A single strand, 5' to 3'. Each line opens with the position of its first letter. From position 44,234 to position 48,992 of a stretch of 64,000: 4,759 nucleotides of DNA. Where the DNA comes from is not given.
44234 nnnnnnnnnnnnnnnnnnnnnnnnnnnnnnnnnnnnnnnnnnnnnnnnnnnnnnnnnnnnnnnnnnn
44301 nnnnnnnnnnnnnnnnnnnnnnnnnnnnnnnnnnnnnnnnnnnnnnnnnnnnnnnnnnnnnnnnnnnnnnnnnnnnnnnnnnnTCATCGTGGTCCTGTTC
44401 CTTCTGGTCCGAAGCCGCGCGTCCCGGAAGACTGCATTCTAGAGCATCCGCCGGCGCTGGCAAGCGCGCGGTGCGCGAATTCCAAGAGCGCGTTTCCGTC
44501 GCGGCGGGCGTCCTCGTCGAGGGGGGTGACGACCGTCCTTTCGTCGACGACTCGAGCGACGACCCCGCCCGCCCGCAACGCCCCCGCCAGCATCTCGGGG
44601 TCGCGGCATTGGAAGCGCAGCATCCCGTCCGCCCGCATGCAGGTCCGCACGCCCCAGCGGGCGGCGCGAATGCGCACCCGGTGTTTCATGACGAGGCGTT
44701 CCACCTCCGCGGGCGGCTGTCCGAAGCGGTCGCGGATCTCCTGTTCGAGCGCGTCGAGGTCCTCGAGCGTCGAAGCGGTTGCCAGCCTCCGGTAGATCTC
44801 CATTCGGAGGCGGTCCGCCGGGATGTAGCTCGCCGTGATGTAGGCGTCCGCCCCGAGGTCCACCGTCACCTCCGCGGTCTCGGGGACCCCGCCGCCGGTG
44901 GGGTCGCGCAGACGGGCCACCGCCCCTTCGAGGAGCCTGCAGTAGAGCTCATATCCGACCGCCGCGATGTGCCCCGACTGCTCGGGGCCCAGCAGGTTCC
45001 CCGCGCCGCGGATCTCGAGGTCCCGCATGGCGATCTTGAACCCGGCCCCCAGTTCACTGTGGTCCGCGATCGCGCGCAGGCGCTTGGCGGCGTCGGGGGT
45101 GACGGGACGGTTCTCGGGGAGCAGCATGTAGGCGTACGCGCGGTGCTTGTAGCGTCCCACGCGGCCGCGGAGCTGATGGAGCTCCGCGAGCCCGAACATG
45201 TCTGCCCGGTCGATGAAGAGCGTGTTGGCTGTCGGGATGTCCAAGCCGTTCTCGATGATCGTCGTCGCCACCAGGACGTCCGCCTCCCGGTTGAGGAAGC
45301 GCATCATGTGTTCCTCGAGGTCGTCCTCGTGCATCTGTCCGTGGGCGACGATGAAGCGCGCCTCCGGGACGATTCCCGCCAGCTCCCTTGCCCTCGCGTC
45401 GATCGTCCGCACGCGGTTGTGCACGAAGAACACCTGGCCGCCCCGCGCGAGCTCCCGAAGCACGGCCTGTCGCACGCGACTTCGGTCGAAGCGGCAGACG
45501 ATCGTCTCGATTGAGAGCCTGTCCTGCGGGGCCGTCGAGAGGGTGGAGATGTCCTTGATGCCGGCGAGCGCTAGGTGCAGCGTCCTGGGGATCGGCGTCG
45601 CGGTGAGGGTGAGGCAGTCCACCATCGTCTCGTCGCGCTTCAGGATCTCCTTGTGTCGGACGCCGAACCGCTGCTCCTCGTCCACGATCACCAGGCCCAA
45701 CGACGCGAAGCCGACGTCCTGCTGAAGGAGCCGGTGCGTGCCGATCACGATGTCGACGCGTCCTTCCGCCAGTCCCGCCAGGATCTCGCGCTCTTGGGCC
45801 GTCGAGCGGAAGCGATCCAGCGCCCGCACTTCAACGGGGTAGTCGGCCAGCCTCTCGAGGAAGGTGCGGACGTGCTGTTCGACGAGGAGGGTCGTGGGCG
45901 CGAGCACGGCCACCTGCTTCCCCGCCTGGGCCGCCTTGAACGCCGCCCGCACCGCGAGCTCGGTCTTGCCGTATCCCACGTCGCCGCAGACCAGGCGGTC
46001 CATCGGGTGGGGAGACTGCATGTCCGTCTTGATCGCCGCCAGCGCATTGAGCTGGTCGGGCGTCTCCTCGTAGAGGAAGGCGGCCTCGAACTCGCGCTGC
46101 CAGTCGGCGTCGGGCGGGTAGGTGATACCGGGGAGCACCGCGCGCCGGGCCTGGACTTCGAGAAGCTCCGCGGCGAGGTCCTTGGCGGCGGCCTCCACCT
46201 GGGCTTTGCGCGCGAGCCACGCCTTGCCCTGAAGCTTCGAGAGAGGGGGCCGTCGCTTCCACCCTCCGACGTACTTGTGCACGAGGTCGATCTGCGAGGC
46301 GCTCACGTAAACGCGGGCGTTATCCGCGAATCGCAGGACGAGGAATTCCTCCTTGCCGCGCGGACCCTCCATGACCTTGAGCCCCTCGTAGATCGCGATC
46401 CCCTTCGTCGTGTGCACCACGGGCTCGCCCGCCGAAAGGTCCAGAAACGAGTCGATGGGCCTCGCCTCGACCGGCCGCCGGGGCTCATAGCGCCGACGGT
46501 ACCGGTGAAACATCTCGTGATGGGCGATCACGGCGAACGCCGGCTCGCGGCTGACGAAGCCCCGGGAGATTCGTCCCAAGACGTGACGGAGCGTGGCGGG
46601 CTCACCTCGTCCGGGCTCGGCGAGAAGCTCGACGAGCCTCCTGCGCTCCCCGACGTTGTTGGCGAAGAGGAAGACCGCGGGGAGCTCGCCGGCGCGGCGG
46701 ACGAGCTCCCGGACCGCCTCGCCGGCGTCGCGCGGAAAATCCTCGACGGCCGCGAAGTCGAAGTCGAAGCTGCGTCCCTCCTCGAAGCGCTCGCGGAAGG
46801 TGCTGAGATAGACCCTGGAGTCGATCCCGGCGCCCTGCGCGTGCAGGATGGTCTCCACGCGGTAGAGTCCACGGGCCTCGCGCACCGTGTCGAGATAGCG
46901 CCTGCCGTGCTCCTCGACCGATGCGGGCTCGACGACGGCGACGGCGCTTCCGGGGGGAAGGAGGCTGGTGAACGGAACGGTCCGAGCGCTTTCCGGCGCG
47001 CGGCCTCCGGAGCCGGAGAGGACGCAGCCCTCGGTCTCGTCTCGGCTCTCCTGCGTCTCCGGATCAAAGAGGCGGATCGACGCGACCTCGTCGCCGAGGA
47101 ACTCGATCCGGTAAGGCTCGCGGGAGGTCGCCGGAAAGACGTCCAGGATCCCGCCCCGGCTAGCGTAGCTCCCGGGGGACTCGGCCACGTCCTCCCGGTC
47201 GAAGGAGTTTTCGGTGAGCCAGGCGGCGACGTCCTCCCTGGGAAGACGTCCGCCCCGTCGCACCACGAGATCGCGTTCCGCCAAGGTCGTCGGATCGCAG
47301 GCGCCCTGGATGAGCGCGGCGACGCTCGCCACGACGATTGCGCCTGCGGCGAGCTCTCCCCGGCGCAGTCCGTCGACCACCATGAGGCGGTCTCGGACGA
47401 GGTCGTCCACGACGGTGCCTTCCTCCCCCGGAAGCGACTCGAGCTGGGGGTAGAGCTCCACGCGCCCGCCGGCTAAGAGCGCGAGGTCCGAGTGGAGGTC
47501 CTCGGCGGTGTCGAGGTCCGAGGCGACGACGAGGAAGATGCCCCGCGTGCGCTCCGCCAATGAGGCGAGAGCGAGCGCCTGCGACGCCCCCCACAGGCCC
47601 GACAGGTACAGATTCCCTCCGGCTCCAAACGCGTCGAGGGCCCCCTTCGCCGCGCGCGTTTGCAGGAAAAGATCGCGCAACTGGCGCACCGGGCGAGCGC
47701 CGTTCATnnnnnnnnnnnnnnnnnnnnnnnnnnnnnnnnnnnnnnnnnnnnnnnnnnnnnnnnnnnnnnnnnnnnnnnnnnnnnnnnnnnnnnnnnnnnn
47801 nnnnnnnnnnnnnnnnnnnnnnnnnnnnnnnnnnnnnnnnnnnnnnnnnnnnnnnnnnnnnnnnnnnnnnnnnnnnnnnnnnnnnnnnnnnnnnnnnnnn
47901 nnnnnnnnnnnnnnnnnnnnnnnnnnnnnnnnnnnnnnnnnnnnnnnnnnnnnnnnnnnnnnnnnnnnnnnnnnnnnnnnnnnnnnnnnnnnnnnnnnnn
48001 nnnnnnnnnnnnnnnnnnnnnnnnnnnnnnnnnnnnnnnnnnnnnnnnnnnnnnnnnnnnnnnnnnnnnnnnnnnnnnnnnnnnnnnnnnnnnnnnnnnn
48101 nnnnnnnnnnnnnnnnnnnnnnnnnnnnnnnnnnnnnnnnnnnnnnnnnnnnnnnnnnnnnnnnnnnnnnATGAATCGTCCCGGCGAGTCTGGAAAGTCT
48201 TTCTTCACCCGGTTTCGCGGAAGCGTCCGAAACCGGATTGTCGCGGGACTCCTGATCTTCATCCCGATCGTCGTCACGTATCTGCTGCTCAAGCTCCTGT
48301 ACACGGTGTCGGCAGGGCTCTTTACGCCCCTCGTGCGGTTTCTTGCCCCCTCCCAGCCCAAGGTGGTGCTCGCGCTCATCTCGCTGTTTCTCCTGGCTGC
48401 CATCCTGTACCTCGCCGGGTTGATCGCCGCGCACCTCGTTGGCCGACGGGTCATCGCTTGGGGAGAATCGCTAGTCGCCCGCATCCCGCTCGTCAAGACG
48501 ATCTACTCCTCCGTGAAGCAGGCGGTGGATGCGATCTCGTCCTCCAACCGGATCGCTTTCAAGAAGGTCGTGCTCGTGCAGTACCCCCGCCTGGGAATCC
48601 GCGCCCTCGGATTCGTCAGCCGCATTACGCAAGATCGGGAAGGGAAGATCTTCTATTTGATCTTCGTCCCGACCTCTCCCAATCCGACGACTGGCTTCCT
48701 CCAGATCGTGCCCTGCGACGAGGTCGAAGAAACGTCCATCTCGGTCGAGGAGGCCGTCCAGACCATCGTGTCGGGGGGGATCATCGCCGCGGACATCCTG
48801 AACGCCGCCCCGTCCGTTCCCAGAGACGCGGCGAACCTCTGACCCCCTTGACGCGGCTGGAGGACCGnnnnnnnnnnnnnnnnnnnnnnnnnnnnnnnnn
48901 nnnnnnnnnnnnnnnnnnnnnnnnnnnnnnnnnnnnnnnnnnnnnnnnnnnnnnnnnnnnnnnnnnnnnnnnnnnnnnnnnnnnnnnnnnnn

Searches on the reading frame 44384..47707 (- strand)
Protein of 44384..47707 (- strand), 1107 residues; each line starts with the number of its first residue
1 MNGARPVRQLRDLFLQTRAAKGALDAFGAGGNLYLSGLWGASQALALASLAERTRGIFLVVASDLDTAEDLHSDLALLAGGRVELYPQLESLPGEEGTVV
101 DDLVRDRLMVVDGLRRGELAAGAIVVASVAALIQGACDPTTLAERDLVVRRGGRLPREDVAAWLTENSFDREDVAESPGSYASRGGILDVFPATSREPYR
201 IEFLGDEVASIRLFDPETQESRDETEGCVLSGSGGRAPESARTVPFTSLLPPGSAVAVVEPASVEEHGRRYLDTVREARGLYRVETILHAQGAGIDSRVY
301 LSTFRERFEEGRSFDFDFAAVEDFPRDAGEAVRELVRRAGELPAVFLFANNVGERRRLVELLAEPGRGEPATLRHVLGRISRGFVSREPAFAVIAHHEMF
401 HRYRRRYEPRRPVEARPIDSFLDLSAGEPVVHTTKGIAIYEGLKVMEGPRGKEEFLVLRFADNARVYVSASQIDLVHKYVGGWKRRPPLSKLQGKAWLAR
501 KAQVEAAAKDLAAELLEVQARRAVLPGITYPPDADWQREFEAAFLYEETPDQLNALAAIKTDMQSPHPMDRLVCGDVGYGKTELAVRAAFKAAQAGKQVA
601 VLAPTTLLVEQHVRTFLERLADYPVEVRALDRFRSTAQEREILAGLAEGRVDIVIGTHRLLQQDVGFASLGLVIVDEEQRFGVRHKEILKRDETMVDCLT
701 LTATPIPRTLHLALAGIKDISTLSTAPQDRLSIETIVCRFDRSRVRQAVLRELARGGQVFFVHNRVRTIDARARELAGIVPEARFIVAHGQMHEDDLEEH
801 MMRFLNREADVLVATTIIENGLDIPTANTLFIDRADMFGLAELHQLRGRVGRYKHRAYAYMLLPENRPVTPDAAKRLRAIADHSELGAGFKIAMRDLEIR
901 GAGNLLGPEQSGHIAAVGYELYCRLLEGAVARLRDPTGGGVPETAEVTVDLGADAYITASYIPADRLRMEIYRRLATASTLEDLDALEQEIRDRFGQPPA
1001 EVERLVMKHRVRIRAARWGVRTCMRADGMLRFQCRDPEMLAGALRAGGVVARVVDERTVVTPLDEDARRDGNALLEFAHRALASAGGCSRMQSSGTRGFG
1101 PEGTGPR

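Call 61: search_protein_families(library=pfam, proteins=[window:44384-47707:-], max_evalue=0.00001)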
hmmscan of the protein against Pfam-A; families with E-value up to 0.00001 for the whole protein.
window:44384-47707:- (1107 aa): 7 families
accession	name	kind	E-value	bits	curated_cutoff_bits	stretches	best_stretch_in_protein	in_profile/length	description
PF00270.35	DEAD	-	1.9e-21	76.9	26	1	549-710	1-164/167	DEAD/DEAH box helicase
PF03461.20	TRCF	-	3.4e-21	75.8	25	1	952-1036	2-86/95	TRCF domain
PF17757.6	UvrB_inter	-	6.6e-20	71.5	22.9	1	149-228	3-83/91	UvrB interaction domain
PF00271.37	Helicase_C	-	4.2e-19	69.3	23.5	1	749-853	6-109/110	Helicase conserved C-terminal domain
PF02559.22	CarD_TRCF_RID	-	1.2e-12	48.2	23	1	424-480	1-57/57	CarD-like/TRCF RID domain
PF04851.21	ResIII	-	3.6e-07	30.7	22.5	1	549-705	5-162/164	Type III restriction enzyme, res subunit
PF22590.2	Cas3-like_C_2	-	6.8e-07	30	27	1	756-854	2-105/106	CRISPR-associated nuclease/helicase Cas3, C-terminal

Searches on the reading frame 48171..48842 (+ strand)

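Call 61: search_protein_families(library=pfam, proteins=[window:48171-48842:+], max_evalue=0.00001)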
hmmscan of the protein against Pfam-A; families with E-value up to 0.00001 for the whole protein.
window:48171-48842:+ (223 aa): 1 family
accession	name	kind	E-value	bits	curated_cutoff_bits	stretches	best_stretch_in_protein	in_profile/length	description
PF04367.18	DUF502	-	4.6e-30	104.1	23.8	1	74-174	2-107/107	Protein of unknown function (DUF502)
